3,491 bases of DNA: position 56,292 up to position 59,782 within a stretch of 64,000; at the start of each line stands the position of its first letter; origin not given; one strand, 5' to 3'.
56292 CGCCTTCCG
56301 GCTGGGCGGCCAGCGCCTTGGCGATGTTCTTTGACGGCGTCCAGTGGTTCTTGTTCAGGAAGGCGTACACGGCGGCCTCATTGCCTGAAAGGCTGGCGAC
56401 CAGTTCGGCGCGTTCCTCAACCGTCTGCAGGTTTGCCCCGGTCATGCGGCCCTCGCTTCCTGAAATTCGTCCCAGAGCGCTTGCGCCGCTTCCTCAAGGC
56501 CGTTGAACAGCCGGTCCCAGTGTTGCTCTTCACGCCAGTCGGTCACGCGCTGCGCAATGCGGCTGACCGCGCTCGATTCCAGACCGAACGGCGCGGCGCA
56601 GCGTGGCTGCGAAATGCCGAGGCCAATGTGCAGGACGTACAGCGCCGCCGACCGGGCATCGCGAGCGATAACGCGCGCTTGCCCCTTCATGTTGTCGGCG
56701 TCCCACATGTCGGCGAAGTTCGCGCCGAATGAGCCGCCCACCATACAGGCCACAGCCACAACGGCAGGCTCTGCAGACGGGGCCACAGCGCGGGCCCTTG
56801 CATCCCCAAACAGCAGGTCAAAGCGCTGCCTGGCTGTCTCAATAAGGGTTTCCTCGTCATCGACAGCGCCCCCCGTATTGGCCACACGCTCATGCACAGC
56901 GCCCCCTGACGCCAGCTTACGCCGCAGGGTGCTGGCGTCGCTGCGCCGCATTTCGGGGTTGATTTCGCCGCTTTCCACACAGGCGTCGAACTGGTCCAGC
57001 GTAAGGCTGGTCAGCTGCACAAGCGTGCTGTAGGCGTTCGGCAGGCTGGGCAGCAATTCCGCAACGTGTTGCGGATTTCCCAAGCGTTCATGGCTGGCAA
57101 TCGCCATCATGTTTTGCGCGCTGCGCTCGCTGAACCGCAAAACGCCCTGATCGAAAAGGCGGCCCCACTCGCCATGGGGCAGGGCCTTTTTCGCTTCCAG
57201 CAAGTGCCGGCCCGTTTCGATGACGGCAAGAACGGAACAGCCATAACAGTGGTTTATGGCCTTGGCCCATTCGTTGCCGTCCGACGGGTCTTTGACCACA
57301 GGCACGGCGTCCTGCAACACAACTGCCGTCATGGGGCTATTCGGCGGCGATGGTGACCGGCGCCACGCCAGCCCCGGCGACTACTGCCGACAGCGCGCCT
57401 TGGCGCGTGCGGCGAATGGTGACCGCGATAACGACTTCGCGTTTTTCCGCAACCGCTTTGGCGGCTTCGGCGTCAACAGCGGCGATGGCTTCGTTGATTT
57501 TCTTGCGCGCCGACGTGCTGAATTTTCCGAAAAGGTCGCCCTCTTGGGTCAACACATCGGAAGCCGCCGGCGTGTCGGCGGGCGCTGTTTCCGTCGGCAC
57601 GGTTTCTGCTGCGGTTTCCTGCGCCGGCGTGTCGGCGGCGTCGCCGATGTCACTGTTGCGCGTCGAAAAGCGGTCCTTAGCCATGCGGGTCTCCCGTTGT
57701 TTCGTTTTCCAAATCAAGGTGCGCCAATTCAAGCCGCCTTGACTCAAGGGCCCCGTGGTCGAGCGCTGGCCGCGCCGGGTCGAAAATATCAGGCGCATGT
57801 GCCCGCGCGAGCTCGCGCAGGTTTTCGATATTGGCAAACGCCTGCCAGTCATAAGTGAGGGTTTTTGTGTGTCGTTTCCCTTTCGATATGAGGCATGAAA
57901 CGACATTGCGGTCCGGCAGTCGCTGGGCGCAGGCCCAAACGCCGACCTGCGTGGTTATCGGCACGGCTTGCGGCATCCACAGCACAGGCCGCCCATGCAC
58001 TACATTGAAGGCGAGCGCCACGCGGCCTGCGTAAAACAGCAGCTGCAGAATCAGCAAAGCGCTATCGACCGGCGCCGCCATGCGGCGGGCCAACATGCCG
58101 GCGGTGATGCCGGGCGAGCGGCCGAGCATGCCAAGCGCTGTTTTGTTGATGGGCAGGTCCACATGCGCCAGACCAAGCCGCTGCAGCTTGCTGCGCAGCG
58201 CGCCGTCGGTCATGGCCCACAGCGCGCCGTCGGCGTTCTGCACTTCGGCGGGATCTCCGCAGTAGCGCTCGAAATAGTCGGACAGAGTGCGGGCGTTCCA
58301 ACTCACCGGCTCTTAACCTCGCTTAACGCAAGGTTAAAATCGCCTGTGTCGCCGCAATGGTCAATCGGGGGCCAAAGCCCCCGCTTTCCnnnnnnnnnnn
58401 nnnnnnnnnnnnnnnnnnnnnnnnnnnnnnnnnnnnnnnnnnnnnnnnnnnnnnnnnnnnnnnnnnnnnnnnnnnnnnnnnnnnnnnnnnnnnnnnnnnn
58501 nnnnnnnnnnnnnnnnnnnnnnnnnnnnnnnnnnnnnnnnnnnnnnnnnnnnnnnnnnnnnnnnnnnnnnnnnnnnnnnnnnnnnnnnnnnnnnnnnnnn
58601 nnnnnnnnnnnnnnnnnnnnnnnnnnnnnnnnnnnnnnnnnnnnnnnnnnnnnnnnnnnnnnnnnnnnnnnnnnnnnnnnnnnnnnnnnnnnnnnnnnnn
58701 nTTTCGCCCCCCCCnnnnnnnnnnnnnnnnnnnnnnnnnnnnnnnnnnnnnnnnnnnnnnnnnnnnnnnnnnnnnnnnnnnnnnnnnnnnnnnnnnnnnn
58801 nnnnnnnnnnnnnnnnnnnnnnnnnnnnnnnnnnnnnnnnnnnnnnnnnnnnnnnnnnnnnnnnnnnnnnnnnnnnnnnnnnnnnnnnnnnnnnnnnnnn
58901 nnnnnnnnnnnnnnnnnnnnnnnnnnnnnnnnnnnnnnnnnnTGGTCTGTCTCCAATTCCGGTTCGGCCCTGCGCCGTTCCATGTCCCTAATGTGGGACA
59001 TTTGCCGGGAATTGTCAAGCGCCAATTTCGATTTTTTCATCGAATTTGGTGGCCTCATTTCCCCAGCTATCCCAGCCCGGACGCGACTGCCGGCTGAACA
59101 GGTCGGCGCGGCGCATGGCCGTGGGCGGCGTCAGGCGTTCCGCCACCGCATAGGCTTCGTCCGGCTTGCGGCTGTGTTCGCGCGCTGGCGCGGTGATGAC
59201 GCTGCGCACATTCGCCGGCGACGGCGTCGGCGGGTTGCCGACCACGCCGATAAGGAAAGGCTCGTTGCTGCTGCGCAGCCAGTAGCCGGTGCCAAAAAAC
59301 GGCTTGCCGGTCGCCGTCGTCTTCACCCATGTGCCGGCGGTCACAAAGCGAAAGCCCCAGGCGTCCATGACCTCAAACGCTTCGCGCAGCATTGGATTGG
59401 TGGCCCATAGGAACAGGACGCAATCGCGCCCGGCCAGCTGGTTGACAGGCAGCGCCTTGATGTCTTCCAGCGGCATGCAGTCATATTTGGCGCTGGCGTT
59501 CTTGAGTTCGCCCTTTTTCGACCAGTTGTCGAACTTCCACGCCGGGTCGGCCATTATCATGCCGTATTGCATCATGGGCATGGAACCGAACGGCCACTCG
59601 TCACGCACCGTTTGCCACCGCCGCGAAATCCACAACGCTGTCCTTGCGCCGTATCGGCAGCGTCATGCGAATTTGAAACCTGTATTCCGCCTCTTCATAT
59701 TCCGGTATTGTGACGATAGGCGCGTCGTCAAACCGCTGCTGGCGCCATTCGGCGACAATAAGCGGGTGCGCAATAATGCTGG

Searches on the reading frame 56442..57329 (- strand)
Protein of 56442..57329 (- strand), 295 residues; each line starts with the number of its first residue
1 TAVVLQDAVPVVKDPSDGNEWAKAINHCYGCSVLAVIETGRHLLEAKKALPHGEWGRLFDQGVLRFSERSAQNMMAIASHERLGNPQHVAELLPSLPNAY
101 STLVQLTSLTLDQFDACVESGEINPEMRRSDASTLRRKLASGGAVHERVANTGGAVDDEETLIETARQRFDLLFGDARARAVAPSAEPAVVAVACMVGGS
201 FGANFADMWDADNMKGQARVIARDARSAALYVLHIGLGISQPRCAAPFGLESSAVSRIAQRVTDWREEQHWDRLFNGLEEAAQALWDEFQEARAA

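Call 38: search_protein_families(library=pfam, proteins=[window:56442-57329:-], max_evalue=0.001)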
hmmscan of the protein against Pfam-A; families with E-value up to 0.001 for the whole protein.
window:56442-57329:- (295 aa): 1 family
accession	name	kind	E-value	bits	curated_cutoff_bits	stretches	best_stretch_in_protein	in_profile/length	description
PF11300.13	DUF3102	-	7.3e-09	36.4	24.4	1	34-79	23-67/129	Protein of unknown function (DUF3102)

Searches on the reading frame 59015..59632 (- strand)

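Call 38: search_protein_families(library=pfam, proteins=[window:59015-59632:-], max_evalue=0.001)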
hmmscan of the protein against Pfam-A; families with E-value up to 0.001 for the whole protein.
window:59015-59632:- (205 aa): 1 family
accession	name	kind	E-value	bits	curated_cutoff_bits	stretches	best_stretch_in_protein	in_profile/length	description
PF05063.20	MT-A70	-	1.4e-36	126.4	23.9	1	23-193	1-172/172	MT-A70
